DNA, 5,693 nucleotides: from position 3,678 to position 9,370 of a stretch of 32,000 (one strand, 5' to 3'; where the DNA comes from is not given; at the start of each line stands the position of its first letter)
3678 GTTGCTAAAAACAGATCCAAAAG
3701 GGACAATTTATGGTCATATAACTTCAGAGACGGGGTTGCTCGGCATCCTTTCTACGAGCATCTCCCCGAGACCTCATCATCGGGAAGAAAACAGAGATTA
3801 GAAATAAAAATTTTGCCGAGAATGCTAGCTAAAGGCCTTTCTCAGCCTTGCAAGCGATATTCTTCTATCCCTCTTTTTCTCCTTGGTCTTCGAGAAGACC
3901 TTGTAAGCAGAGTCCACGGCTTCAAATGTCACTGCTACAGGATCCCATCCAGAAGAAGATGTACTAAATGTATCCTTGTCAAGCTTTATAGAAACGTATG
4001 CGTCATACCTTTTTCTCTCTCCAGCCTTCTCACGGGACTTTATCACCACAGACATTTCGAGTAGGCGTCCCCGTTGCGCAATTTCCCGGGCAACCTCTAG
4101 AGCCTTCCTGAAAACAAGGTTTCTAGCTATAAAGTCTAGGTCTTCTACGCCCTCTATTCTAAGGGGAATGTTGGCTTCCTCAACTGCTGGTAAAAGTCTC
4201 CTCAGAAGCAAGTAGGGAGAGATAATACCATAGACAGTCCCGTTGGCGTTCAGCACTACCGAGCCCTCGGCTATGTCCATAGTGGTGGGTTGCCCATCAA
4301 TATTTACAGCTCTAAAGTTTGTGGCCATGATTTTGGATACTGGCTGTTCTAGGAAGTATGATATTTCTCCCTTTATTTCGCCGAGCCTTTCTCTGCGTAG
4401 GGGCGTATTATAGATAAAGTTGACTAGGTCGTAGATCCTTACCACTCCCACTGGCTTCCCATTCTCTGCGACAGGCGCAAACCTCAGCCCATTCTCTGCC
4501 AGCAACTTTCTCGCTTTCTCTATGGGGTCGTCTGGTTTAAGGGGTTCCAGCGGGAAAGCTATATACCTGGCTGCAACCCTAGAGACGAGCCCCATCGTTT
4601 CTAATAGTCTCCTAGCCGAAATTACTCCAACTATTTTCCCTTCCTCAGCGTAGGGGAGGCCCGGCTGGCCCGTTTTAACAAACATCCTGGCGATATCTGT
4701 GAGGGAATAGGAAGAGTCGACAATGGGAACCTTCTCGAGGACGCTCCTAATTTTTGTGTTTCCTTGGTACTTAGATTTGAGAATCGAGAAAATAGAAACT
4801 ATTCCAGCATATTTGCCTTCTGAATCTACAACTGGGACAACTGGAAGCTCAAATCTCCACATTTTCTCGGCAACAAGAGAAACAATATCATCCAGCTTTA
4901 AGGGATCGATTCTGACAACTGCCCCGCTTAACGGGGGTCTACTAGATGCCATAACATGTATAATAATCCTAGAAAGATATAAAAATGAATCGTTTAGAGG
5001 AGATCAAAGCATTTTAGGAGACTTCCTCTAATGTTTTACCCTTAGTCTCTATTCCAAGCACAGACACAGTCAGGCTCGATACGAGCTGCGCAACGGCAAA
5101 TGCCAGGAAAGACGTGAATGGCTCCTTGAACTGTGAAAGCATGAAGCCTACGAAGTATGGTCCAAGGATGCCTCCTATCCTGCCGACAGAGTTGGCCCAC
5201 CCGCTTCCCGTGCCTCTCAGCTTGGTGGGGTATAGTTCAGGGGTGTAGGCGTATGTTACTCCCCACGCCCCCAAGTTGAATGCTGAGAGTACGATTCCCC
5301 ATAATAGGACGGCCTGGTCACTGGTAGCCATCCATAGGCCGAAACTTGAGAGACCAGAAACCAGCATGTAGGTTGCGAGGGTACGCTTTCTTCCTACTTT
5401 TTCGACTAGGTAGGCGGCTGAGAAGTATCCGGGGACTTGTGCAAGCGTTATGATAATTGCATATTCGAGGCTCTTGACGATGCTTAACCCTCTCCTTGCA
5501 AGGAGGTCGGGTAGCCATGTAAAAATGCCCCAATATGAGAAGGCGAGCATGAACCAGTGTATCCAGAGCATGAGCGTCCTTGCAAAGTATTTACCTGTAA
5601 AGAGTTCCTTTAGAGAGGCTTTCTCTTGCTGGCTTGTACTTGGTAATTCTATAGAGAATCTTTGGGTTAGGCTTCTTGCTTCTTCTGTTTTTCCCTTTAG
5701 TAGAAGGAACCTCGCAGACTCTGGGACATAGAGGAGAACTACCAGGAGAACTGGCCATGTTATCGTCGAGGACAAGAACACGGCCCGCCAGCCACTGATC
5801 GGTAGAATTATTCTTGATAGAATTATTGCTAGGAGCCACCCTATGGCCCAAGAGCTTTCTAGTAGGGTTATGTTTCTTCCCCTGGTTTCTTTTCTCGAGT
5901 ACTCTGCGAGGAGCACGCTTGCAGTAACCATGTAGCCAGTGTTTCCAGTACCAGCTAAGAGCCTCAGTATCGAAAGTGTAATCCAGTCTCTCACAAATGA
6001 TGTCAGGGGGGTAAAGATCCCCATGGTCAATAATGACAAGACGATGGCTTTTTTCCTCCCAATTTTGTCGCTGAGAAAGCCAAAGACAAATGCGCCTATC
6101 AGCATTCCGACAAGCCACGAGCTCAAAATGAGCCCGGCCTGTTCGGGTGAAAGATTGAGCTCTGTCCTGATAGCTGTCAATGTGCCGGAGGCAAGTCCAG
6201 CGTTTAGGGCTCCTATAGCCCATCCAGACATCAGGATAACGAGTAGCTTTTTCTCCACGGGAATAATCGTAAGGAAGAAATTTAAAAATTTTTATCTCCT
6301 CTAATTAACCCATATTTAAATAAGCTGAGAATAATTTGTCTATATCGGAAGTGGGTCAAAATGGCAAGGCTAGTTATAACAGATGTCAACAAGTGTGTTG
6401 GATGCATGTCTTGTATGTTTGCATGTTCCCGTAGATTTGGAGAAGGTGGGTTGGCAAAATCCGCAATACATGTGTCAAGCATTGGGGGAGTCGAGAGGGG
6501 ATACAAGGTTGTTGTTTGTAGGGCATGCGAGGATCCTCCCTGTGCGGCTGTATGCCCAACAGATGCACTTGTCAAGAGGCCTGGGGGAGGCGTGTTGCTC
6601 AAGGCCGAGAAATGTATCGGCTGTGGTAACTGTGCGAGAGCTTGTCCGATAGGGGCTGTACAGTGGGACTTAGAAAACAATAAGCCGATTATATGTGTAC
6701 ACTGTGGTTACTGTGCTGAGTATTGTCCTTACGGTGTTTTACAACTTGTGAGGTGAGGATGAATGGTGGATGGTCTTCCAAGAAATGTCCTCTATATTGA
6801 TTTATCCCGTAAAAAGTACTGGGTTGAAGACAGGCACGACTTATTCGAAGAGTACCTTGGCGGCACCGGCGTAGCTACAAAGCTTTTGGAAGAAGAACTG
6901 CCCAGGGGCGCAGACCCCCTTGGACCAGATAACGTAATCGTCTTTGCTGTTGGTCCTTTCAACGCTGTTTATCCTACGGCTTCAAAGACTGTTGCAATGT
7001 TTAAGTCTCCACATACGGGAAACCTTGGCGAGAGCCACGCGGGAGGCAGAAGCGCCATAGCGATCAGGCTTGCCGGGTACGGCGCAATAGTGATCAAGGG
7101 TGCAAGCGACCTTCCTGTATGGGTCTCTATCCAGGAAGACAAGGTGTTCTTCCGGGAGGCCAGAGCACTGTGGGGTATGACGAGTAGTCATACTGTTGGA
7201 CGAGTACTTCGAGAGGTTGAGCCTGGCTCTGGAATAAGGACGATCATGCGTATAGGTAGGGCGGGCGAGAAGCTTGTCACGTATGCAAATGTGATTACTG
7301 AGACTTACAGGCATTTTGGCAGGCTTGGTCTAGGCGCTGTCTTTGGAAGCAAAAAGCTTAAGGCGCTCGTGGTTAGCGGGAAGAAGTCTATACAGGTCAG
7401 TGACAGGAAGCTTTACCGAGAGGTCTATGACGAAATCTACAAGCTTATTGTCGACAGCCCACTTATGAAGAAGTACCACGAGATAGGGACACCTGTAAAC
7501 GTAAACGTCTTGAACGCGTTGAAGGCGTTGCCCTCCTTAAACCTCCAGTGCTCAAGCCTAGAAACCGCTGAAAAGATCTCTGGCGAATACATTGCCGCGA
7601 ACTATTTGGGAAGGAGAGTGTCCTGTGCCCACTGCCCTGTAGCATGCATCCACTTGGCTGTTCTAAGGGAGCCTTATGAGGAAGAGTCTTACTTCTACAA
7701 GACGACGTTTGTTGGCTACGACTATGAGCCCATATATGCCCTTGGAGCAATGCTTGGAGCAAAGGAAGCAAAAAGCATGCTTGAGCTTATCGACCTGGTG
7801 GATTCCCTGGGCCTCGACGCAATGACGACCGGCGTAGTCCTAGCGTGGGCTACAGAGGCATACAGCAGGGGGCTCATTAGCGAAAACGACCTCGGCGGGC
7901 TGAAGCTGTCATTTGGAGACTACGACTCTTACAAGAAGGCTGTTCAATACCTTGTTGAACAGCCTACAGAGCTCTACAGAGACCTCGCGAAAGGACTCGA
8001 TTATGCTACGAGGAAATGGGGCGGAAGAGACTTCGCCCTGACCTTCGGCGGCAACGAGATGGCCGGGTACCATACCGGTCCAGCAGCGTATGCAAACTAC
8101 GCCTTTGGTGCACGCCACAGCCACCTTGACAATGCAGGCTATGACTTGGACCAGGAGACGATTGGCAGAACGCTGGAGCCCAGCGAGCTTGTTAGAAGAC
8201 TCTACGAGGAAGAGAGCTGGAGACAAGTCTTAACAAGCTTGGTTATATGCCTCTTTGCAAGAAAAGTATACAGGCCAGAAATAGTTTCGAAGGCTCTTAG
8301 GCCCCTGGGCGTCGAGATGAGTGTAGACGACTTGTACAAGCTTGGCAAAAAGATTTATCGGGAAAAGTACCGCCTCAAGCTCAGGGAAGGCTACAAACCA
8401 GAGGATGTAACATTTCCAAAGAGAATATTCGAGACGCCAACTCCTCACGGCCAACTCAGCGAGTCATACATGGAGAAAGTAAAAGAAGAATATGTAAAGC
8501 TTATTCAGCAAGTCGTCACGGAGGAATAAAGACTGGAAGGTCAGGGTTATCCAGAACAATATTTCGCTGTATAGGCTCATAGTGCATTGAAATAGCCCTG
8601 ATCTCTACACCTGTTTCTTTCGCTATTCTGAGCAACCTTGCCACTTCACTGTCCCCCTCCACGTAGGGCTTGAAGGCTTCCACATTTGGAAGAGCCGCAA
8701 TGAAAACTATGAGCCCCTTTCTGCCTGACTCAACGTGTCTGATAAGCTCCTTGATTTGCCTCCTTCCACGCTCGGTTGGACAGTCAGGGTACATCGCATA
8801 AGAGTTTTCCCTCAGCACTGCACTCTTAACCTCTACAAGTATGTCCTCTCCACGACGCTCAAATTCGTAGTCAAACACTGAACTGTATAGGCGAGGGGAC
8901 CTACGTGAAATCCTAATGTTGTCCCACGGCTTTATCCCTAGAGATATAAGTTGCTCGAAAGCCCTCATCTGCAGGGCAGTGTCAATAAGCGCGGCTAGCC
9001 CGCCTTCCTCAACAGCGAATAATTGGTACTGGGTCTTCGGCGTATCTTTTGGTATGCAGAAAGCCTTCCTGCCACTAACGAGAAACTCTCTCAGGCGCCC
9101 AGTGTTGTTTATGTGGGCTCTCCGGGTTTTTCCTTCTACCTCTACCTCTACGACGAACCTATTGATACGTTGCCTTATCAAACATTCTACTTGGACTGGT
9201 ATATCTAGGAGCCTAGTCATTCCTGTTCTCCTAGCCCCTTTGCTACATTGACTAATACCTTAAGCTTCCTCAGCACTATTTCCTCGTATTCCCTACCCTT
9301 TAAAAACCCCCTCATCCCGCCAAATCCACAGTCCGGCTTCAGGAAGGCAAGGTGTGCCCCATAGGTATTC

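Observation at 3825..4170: Four CBS domains fused to a YfiA/HPF-like (ribosome hibernation factor) domain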

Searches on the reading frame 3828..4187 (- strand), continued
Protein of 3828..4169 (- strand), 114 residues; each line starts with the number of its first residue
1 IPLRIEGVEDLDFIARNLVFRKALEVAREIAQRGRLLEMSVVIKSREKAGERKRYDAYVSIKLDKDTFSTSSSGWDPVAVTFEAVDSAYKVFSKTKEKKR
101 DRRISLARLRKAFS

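Call 51: search_protein_families(library=pfam, proteins=[P0160, P0174, P0175, P0179, P0188, P0190, P0194, P0195, P0200, P0162], max_evalue=0.01)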
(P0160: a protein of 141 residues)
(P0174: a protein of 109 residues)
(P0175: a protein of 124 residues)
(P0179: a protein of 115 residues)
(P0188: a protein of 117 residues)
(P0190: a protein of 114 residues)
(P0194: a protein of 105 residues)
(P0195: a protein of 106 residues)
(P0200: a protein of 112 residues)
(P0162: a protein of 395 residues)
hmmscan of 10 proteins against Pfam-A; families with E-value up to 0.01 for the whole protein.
P0160 (141 aa): 1 family
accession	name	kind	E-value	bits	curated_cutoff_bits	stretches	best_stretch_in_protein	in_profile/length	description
PF02482.25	Ribosomal_S30AE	-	0.00091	20.3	23.7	1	23-118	1-84/88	Sigma 54 modulation protein / S30EA ribosomal protein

P0174 (109 aa): 0 families

P0175 (124 aa): 0 families

P0179 (115 aa): 1 family
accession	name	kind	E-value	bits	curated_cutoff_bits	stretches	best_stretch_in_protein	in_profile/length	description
PF02482.25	Ribosomal_S30AE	-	0.0032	18.6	23.7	1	16-96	15-84/88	Sigma 54 modulation protein / S30EA ribosomal protein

P0188 (117 aa): 1 family
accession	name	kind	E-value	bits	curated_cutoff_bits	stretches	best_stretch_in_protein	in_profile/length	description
PF02482.25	Ribosomal_S30AE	-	0.0014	19.7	23.7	1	19-93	22-85/88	Sigma 54 modulation protein / S30EA ribosomal protein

P0190 (114 aa): 1 family
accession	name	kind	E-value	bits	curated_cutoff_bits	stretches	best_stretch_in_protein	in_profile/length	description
PF02482.25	Ribosomal_S30AE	-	1.7e-06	29.1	23.7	1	24-106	14-88/88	Sigma 54 modulation protein / S30EA ribosomal protein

P0194 (105 aa): 1 family
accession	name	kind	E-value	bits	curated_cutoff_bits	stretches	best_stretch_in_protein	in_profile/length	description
PF02482.25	Ribosomal_S30AE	-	0.0081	17.3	23.7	1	29-88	33-85/88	Sigma 54 modulation protein / S30EA ribosomal protein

P0195 (106 aa): 0 families

P0200 (112 aa): 0 families

P0162 (395 aa): 1 family
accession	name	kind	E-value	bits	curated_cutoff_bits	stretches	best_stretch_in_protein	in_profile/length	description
PF00571.33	CBS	-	4.9e-45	152.1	24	4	219-272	1-56/57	CBS domain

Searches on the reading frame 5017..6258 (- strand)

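Call 27: search_protein_families(library=pfam, proteins=[window:5017-6258:-], max_evalue=0.001)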
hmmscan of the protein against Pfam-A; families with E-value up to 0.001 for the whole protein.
window:5017-6258:- (414 aa): 4 families
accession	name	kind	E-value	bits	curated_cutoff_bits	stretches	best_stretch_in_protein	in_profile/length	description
PF07690.21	MFS_1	-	3.4e-60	204.2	33.4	2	14-367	6-347/347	Major Facilitator Superfamily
PF00083.30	Sugar_tr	-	4.7e-47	161.3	22.3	1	9-413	10-448/452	Sugar (and other) transporter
PF06779.20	MFS_4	-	4.7e-11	43.1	26.3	1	27-396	16-360/364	Uncharacterised MFS-type transporter YbfB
PF03137.26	OATP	-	0.00094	18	25.8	1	7-87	4-84/545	Organic Anion Transporter Polypeptide (OATP) family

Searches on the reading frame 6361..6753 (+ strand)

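Call 27: search_protein_families(library=pfam, proteins=[window:6361-6753:+], max_evalue=0.001)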
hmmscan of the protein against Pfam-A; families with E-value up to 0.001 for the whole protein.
window:6361-6753:+ (131 aa): 14 families
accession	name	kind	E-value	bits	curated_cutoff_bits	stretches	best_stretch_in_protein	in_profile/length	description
PF00037.32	Fer4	-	1.9e-16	59.5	21.1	2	82-100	5-23/24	4Fe-4S binding domain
PF12838.12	Fer4_7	-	3.6e-16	59.8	27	2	84-126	1-52/52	4Fe-4S dicluster domain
PF12797.12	Fer4_2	-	2.9e-14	52.4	24.5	2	77-96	2-21/22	4Fe-4S binding domain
PF12837.12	Fer4_6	-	5.5e-14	51.8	25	2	82-99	6-23/24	4Fe-4S binding domain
PF13187.11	Fer4_9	-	2.8e-12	46.9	27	2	84-126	1-51/52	4Fe-4S dicluster domain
PF13237.11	Fer4_10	-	6.1e-11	42.5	25.5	2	80-123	4-53/53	4Fe-4S dicluster domain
PF13247.11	Fer4_11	-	9.7e-09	35.8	26.2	1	51-115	8-74/100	4Fe-4S dicluster domain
PF13484.11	Fer4_16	-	1e-08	36.3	30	0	84-102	1-19/66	4Fe-4S double cluster binding domain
PF14697.11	Fer4_21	-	1e-07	32.4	35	1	81-125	4-55/59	4Fe-4S dicluster domain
PF25160.1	LdpA_Fe-S-bd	-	1.8e-07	31.3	27.6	1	59-101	7-44/49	LdpA Fe-S cluster-binding domain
PF12798.12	Fer4_3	-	8.2e-07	29.8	27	0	112-125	1-14/15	4Fe-4S binding domain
PF13183.11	Fer4_8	-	9.8e-07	29.7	27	0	82-100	2-20/68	4Fe-4S dicluster domain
PF13534.11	Fer4_17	-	3.5e-06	27.9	22.2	0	108-126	42-60/61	4Fe-4S dicluster domain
PF12800.12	Fer4_4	-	1.5e-05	25.4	24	0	83-96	2-15/17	4Fe-4S binding domain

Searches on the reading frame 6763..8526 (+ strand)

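Call 27: search_protein_families(library=pfam, proteins=[window:6763-8526:+], max_evalue=0.001)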
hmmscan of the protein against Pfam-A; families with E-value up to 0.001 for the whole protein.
window:6763-8526:+ (588 aa): 2 families
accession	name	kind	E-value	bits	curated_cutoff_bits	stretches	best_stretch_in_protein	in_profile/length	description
PF02730.20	AFOR_N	-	7.2e-67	225.4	29.8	1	8-206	2-198/199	Aldehyde ferredoxin oxidoreductase, N-terminal domain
PF01314.23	AFOR_C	-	4.2e-66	224.1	27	1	220-578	1-364/385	Aldehyde ferredoxin oxidoreductase, domains 2 & 3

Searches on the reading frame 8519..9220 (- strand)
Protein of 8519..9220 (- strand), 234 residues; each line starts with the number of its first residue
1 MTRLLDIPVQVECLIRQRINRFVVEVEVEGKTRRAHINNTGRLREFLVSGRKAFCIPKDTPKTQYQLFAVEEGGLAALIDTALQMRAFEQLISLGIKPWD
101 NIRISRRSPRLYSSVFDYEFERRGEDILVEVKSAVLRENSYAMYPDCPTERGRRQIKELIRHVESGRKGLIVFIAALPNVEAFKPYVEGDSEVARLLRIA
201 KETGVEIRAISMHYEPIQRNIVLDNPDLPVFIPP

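Call 27: search_protein_families(library=pfam, proteins=[window:8519-9220:-], max_evalue=0.001)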
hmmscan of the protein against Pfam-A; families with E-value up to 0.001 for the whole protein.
window:8519-9220:- (234 aa): 2 families
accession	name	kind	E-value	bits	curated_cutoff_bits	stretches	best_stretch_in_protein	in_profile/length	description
PF03749.19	SfsA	-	3.6e-32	111.5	22.8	1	83-216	2-136/138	Sugar fermentation stimulation protein RE domain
PF17746.7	SfsA_N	-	2.2e-16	60.1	25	1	17-78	2-62/63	SfsA N-terminal OB domain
